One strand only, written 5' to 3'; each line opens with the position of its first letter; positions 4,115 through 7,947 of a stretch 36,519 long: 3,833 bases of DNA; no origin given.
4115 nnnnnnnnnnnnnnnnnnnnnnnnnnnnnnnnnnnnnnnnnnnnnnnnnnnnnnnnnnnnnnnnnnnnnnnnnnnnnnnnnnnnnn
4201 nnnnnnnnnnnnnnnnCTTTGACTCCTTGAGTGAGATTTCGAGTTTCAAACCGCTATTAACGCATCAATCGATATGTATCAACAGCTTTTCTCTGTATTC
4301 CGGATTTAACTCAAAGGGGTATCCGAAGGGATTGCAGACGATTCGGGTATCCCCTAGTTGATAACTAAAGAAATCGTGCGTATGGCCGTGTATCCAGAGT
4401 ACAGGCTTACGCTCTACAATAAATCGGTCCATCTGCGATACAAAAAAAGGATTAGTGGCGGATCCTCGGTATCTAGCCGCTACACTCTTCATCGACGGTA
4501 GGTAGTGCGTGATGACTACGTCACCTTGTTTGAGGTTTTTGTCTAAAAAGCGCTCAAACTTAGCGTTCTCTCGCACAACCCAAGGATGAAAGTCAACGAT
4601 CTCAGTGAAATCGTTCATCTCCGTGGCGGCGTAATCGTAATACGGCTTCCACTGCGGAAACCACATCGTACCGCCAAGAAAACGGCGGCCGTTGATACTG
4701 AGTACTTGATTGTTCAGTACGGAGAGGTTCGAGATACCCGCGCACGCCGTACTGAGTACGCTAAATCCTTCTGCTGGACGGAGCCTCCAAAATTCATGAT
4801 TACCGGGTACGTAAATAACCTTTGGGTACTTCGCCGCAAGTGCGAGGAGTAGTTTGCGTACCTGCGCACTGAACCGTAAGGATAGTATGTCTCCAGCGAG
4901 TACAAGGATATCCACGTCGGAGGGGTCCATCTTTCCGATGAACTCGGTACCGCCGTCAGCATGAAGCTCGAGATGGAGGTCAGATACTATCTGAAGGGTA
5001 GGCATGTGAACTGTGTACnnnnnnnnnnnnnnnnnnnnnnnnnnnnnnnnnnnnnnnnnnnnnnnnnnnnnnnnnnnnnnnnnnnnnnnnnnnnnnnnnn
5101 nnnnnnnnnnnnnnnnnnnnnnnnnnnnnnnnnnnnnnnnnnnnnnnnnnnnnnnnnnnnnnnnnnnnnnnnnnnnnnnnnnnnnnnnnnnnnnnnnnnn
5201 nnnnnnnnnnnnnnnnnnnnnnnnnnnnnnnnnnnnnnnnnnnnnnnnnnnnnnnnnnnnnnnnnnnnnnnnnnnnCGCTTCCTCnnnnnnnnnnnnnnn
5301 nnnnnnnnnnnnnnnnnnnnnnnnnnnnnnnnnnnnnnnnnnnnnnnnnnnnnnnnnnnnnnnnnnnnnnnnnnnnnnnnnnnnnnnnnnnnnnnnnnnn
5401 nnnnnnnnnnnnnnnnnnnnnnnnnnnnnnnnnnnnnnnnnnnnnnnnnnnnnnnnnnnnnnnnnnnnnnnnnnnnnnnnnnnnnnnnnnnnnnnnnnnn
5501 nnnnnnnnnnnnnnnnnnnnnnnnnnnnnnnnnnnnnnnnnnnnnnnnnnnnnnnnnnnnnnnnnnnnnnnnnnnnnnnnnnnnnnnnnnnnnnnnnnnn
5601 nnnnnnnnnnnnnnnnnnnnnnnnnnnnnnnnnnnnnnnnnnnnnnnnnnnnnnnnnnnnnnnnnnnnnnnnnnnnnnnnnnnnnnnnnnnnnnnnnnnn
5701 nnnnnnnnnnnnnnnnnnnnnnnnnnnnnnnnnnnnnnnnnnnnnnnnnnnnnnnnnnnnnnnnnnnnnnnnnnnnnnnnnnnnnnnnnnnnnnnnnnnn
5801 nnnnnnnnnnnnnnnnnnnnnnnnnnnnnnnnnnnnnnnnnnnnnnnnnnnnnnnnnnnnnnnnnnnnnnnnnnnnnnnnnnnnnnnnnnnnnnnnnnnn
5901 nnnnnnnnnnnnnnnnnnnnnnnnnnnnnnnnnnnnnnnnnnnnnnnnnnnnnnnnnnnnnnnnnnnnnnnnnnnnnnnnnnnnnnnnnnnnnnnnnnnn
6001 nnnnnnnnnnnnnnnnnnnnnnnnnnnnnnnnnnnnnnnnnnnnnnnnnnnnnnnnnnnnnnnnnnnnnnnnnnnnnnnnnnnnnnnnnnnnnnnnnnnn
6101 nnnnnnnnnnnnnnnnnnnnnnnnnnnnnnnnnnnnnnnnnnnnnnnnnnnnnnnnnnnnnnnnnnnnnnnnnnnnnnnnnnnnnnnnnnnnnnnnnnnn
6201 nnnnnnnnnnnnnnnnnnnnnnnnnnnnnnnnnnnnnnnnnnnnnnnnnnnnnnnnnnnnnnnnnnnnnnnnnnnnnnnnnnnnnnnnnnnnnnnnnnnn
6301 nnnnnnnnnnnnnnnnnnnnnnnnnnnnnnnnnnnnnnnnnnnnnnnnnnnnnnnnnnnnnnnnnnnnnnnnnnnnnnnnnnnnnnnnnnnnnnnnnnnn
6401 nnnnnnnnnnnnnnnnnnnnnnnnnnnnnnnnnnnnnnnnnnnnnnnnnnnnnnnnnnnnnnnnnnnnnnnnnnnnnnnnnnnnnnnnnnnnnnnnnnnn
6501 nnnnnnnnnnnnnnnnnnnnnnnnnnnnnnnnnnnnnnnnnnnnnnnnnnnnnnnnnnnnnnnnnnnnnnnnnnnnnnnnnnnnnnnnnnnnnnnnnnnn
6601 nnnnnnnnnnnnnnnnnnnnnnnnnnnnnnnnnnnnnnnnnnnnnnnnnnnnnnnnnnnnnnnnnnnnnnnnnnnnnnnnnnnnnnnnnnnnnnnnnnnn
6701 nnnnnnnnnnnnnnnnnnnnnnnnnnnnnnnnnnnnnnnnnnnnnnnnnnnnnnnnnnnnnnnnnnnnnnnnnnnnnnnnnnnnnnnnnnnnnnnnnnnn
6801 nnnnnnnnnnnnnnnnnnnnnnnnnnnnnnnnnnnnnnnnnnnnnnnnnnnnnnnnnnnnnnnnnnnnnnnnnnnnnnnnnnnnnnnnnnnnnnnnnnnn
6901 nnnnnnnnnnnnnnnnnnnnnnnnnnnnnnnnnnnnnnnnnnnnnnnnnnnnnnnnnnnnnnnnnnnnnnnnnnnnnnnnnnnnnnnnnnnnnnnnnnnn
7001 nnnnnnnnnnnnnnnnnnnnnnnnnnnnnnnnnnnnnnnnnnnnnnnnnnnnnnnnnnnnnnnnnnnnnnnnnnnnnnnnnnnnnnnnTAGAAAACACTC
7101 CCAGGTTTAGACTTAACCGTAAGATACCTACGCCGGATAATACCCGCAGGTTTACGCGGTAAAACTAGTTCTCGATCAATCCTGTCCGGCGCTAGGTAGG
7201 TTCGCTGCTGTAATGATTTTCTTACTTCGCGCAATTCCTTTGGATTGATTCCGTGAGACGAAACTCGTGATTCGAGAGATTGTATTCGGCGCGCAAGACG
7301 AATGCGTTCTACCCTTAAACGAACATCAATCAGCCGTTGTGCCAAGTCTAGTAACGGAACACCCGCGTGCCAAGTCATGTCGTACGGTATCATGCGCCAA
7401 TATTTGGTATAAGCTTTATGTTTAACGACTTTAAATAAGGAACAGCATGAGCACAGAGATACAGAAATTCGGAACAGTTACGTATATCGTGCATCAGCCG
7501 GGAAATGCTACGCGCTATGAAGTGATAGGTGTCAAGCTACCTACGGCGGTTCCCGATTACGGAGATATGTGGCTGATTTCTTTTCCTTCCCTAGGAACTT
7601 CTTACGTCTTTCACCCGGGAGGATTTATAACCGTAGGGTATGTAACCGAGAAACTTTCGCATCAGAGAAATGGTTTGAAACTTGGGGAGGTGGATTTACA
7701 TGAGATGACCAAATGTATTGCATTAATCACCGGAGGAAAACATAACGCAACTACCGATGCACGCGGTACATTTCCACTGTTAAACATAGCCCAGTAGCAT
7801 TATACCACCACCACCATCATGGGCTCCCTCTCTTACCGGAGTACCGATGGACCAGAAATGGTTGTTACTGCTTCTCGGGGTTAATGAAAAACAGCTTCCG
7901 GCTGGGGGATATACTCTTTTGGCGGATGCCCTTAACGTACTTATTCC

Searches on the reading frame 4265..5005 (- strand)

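Call 9: search_protein_families(library=pfam, proteins=[window:4265-5005:-], max_evalue=0.01)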
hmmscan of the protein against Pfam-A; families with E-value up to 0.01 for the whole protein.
window:4265-5005:- (246 aa): 2 families
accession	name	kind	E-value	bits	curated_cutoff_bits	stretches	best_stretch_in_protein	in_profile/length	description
PF00149.33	Metallophos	-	9.9e-12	46.1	21.5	1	6-211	5-190/191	Calcineurin-like phosphoesterase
PF12850.12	Metallophos_2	-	2.7e-07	31.2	27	1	5-226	4-132/154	Calcineurin-like phosphoesterase superfamily domain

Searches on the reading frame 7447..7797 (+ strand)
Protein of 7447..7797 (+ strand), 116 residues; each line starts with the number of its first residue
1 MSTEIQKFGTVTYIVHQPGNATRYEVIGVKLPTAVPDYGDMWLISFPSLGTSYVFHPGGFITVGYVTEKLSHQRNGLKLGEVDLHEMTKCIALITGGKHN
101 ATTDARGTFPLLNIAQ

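Call 7: search_protein_families(library=pfam, proteins=[window:7447-7797:+], max_evalue=1)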
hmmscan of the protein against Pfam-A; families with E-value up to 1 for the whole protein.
window:7447-7797:+ (116 aa): 0 families

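Call 8: search_protein_families(library=phrogs, proteins=[window:7447-7797:+], max_evalue=1)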
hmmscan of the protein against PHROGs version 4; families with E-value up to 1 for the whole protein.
window:7447-7797:+ (116 aa): 0 families

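Call 16: find_homologous_proteins(query=window:7447-7794:+, max_evalue=0.01)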
Query window:7447-7794:+ (116 aa): 11 proteins with E <= 0.01 among 13 candidates.
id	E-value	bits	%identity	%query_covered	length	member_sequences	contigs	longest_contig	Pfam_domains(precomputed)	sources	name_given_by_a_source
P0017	4.4e-73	260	100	100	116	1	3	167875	-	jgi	jgi:hypothetical protein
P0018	8.1e-46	173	62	100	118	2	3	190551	-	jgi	jgi:hypothetical protein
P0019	1.1e-44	169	60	99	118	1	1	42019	-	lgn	-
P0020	3.0e-44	167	60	100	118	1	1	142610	-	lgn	-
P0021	7.7e-39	150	59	99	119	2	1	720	-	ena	-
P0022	1.0e-38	150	57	100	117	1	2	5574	-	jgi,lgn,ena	-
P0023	3.4e-38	148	57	100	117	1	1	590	-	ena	-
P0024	3.9e-38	148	61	100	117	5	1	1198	-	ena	-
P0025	6.3e-37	144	60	100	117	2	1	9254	-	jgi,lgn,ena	-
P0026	4.6e-36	141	55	100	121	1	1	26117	-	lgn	-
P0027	1.7e-34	136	54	100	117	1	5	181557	-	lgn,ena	-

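Call 28: search_solved_structures(query=A3, max_evalue=10)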
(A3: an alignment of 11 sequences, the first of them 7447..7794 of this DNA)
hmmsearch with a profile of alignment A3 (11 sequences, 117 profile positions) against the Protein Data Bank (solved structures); distinct sequences matched with E-value up to 10: 1.
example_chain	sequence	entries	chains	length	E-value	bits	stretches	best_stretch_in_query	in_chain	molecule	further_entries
3kwr_A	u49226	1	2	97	0.61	13.2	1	25-67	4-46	Putative RNA-binding protein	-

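Call 52: search_protein_families(library=pfam, alignment_id=A3, max_evalue=0.1)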
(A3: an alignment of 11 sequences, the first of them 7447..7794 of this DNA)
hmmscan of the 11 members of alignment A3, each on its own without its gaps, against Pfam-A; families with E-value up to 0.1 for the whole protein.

A. member 1, window:7447-7794:+ (116 aa): 0 families

B. families by the number of members that match (of 11 scanned): 1 family
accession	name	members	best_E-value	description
PF17031.10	DUF5101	1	0.086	Domain of unknown function (DUF5101)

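Call 66: search_protein_families(library=padloc, proteins=[window:7447-7797:+], max_evalue=1)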
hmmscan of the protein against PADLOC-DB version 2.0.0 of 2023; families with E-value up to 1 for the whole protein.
window:7447-7797:+ (116 aa): 0 families

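Call 67: search_protein_families(library=ncbifam, proteins=[window:7447-7797:+], max_evalue=1)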
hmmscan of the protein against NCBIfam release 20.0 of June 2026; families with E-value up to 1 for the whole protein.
window:7447-7797:+ (116 aa): 0 families

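Call 82: find_related_loci(query=A3, collection=genome_contigs, flank=8000)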
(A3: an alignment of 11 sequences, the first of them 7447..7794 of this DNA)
Query A3 (116 aa) in genome_contigs; peptide patterns used: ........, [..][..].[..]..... (x = any residue, [..] = any of these).
19 stretches matched a pattern, but none encodes a relative of the query by tblastn (E <= 1e-3).

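Call 94: search_dna_similar(query=window:7447-7794:+, collection=phages, mode=protein, max_evalue=1, max_rows=10)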
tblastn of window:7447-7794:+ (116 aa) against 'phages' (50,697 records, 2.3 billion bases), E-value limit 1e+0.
No match.
